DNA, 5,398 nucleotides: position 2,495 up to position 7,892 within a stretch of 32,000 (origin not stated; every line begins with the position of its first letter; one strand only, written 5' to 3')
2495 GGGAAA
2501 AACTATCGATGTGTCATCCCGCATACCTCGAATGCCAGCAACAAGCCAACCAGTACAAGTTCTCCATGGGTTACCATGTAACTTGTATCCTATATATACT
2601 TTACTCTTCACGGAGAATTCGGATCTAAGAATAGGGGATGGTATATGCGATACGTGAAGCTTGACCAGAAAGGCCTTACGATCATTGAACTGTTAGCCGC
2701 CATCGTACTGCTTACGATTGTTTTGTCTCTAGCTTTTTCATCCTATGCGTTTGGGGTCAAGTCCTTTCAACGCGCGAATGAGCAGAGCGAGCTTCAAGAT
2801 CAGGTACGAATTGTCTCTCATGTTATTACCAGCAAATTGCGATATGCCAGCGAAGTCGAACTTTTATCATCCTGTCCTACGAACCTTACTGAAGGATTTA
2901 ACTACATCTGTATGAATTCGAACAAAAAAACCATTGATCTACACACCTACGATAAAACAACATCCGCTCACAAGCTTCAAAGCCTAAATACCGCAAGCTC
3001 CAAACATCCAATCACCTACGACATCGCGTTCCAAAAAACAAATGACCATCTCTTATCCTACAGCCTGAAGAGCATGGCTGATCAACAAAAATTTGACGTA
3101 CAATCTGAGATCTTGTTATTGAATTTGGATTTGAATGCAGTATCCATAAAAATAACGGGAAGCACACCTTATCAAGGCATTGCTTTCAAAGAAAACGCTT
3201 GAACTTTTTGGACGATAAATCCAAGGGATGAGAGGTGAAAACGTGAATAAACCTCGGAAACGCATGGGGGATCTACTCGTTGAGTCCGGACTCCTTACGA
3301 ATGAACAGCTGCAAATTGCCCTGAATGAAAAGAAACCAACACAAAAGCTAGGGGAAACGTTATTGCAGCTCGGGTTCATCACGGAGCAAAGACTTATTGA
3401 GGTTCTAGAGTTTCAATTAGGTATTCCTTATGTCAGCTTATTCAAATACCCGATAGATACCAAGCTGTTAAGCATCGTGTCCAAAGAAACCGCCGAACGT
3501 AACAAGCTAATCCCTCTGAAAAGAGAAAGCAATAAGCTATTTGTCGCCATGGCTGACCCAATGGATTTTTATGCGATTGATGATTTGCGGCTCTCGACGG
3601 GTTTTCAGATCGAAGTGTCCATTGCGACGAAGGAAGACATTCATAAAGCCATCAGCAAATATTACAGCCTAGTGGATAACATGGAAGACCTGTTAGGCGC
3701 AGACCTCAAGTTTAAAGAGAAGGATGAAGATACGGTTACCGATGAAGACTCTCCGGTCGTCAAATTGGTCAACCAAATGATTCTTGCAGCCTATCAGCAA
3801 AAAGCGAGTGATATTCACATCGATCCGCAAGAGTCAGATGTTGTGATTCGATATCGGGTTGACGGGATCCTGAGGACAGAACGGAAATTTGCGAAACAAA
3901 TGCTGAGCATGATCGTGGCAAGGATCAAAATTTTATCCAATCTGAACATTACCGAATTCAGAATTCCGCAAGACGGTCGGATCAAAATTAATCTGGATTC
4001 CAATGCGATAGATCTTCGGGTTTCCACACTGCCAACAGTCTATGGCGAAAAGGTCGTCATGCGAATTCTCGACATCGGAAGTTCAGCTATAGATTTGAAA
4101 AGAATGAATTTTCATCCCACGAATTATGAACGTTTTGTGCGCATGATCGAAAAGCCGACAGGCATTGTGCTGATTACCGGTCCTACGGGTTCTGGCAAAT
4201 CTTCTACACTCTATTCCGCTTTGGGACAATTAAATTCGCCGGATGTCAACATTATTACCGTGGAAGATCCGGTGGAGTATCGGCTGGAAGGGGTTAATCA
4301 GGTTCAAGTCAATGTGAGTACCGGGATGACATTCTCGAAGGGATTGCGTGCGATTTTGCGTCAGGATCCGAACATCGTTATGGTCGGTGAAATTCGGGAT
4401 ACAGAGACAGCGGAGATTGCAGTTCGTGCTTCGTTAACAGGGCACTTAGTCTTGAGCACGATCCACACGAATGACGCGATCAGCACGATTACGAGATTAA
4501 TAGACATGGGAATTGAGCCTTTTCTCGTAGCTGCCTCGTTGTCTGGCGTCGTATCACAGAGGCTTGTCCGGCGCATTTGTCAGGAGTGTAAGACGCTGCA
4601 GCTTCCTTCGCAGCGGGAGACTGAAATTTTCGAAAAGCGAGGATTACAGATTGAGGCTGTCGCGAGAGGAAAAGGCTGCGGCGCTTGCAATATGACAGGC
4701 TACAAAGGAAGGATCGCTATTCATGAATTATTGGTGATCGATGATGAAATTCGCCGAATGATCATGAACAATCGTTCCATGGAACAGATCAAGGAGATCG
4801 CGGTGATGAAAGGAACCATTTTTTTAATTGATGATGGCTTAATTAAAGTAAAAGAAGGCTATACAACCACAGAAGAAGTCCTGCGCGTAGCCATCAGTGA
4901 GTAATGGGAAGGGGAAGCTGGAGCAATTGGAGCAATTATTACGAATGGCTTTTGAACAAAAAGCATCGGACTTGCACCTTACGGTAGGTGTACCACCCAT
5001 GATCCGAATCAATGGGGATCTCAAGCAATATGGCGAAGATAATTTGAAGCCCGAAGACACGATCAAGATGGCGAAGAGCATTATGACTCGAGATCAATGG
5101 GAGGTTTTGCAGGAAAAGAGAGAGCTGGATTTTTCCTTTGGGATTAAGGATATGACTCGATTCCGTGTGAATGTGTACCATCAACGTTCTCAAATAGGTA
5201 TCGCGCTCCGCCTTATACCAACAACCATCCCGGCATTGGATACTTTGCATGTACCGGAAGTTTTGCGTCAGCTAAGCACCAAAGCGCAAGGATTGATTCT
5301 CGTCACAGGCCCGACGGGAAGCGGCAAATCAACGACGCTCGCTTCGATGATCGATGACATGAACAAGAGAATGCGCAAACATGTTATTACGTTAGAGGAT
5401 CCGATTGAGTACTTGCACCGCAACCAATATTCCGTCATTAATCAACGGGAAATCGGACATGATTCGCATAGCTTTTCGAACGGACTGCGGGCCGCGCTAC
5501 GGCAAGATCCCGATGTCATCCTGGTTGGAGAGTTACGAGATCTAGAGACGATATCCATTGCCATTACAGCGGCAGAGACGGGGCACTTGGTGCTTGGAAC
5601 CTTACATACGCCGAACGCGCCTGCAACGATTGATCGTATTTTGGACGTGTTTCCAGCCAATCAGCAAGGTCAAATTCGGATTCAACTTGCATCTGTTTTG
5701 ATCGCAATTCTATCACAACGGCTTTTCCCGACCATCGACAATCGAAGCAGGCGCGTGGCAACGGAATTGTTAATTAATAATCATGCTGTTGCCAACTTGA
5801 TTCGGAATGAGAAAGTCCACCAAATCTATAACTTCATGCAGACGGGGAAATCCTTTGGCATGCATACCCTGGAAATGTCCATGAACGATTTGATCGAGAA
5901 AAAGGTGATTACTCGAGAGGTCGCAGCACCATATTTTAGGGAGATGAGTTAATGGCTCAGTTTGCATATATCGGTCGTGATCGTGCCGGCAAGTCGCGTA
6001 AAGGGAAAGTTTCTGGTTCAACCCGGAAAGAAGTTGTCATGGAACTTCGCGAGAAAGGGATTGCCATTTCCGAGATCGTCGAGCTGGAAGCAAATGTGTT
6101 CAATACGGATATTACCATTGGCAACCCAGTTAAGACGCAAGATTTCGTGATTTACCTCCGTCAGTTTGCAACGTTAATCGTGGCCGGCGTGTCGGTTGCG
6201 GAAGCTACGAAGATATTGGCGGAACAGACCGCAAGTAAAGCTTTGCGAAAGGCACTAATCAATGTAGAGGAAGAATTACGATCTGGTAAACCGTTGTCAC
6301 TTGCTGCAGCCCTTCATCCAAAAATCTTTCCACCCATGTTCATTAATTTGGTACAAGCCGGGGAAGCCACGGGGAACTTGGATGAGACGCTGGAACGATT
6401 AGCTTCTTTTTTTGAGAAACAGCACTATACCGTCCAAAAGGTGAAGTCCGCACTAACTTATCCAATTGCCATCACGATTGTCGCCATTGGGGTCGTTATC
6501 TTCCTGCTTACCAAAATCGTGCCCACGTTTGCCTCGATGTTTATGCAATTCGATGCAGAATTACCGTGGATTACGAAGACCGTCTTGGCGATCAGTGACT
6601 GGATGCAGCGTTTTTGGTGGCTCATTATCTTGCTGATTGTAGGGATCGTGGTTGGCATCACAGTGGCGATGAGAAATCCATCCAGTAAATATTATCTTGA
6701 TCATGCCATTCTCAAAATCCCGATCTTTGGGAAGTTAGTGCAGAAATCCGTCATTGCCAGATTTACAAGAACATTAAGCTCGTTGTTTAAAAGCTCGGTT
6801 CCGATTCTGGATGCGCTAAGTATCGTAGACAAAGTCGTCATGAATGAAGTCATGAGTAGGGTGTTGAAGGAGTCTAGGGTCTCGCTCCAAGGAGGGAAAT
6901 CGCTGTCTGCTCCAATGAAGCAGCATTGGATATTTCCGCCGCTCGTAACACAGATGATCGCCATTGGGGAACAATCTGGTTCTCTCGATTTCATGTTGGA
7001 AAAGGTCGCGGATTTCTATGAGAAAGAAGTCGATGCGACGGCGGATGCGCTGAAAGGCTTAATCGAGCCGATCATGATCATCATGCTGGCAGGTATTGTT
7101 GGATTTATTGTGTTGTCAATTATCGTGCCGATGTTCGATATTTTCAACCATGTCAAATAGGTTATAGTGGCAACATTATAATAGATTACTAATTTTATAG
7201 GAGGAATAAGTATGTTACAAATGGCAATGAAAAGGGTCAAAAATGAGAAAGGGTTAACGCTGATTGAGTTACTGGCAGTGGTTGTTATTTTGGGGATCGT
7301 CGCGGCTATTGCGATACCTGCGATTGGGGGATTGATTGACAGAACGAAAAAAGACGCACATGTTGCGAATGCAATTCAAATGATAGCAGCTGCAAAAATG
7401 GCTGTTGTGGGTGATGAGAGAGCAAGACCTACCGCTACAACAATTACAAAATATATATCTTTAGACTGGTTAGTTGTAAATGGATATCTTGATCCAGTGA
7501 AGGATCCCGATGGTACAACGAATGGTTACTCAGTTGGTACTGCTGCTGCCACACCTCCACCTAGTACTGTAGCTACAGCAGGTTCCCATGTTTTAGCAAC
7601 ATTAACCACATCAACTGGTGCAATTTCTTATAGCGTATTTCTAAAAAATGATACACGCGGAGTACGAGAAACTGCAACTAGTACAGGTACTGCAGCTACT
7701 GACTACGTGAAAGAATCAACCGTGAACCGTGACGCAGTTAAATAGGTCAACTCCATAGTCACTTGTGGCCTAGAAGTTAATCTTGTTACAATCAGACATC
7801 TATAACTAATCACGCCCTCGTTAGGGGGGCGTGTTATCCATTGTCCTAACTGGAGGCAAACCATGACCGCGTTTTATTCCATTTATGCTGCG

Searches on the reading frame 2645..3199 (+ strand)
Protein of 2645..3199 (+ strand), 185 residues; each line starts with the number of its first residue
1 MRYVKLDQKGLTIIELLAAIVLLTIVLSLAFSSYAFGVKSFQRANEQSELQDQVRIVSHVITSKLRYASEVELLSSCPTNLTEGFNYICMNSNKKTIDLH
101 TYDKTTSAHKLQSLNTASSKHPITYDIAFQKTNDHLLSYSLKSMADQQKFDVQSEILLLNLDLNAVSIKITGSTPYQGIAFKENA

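Call 3: search_protein_families(library=pfam, proteins=[window:2645-3199:+], max_evalue=1)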
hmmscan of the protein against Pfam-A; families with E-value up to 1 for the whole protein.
window:2645-3199:+ (185 aa): 2 families
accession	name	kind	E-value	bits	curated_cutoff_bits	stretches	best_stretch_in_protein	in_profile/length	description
PF07963.17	N_methyl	-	1.4e-05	24.9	21.2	1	7-31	3-27/27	Prokaryotic N-terminal methylation motif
PF04636.18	PA26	-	0.0016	17.9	29.4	1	4-150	141-292/445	PA26 p53-induced protein (sestrin)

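Call 4: search_protein_families(library=ncbifam, proteins=[window:2645-3199:+], max_evalue=1)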
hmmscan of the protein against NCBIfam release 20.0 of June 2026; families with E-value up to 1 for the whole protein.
window:2645-3199:+ (185 aa): 11 families
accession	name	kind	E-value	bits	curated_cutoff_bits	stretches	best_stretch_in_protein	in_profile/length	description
NF006453.0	PRK08808.1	equivalog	0.00016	20.8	295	1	8-73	6-71/211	type II secretion system protein J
TIGR02532.1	IV_pilin_GFxxxE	domain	0.00044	20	16.3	1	8-30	1-23/24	prepilin-type N-terminal cleavage/methylation domain-containing protein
NF007800.0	PRK10506.1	equivalog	0.0014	18.4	158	1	7-68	7-61/163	prepilin peptidase-dependent protein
NF003749.0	PRK05346.1-5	equivalog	0.0047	16.3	255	1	15-113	10-105/261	Na(+)-translocating NADH-quinone reductase subunit C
TIGR01708.2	typeII_sec_gspH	equivalog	0.02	14.9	80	1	8-54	1-47/169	type II secretion system minor pseudopilin GspH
NF041013.1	T4P_ComGE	equivalog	0.026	14.6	49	1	8-51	3-46/83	competence type IV pilus minor pilin ComGE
TIGR01938.1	nqrC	equivalog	0.054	13.1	144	1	16-141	7-126/251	NADH:ubiquinone reductase (Na(+)-transporting) subunit C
NF053549.1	FtsL_Actino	equivalog_domain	0.067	13.1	55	1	11-54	5-46/83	cell division protein FtsL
NF007851.2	PRK10560.1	exception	0.092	11.5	598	1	113-177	224-284/412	DNA uptake porin HofQ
NF047828.1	T3SSXpsI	equivalog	0.14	12.2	150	1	8-49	1-42/132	type II secretion system protein XpsI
TIGR02523.1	type_IV_pilV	equivalog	0.82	10.1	52.2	0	8-75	1-64/139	type IV pilus modification protein PilV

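Call 77: search_solved_structures(query=window:2645-3199:+, max_evalue=10)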
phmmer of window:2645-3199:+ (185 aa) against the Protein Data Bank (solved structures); distinct sequences matched with E-value up to 10: 3.
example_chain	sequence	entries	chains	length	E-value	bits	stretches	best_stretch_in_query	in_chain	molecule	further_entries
9egp_A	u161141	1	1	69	0.073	16.4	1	7-51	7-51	Geopilin domain 1 protein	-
6raw_A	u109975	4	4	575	0.075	16.3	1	57-85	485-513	CDC45L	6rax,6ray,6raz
7tgg_A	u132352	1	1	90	0.25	14.7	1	7-51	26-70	Geopilin domain 1 protein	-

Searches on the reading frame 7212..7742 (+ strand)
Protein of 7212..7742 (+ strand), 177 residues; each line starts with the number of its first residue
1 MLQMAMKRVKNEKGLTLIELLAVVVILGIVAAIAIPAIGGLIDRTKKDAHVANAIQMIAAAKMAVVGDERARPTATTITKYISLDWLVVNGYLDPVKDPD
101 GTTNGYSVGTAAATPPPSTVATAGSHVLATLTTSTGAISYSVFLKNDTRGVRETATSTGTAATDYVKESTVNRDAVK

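Call 3: search_protein_families(library=pfam, proteins=[window:7212-7742:+], max_evalue=1)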
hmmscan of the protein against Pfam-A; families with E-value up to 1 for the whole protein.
window:7212-7742:+ (177 aa): 2 families
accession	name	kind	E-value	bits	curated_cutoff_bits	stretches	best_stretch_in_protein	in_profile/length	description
PF07963.17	N_methyl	-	1.2e-07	31.4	21.2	1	10-35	2-27/27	Prokaryotic N-terminal methylation motif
PF07690.21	MFS_1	-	0.097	12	33.4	1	10-47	229-267/347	Major Facilitator Superfamily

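Call 4: search_protein_families(library=ncbifam, proteins=[window:7212-7742:+], max_evalue=1)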
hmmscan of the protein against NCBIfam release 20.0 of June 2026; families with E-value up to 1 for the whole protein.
window:7212-7742:+ (177 aa): 11 families
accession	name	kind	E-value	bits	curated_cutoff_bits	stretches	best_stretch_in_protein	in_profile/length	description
TIGR01710.1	typeII_sec_gspG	equivalog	4.5e-07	30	88.85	1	13-64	1-51/134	type II secretion system major pseudopilin GspG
NF041775.1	typeIV_PilA_Myxo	equivalog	7e-07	29.4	400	1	11-63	9-61/214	type IV pilin protein PilA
TIGR02532.1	IV_pilin_GFxxxE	domain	1.4e-06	27.8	16.3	1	13-35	2-24/24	prepilin-type N-terminal cleavage/methylation domain-containing protein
NF007862.0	PRK10574.1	equivalog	3.2e-06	27.4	138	1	10-65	2-53/145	prepilin peptidase-dependent pilin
TIGR01708.2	typeII_sec_gspH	equivalog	0.00055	20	80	1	12-40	1-29/169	type II secretion system minor pseudopilin GspH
NF041013.1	T4P_ComGE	equivalog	0.0016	18.5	49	1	10-61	1-52/83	competence type IV pilus minor pilin ComGE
NF040999.1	pilin_ComGC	equivalog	0.0029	17.8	75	1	12-48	1-37/84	competence type IV pilus major pilin ComGC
TIGR02596.1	TIGR02596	subfamily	0.0085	16.2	70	1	16-64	2-50/196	Verru_Chthon cassette protein D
NF007800.0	PRK10506.1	equivalog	0.04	13.7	158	1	8-33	4-29/163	prepilin peptidase-dependent protein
NF047902.1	MmDecMmdD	equivalog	0.15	12.3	150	0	89-158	34-100/112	methylmalonyl-CoA decarboxylase subunit delta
NF038304.1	EPS_HpsC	equivalog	0.23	11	200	1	6-48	14-56/318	hormogonium polysaccharide secretion pseudopilin HpsC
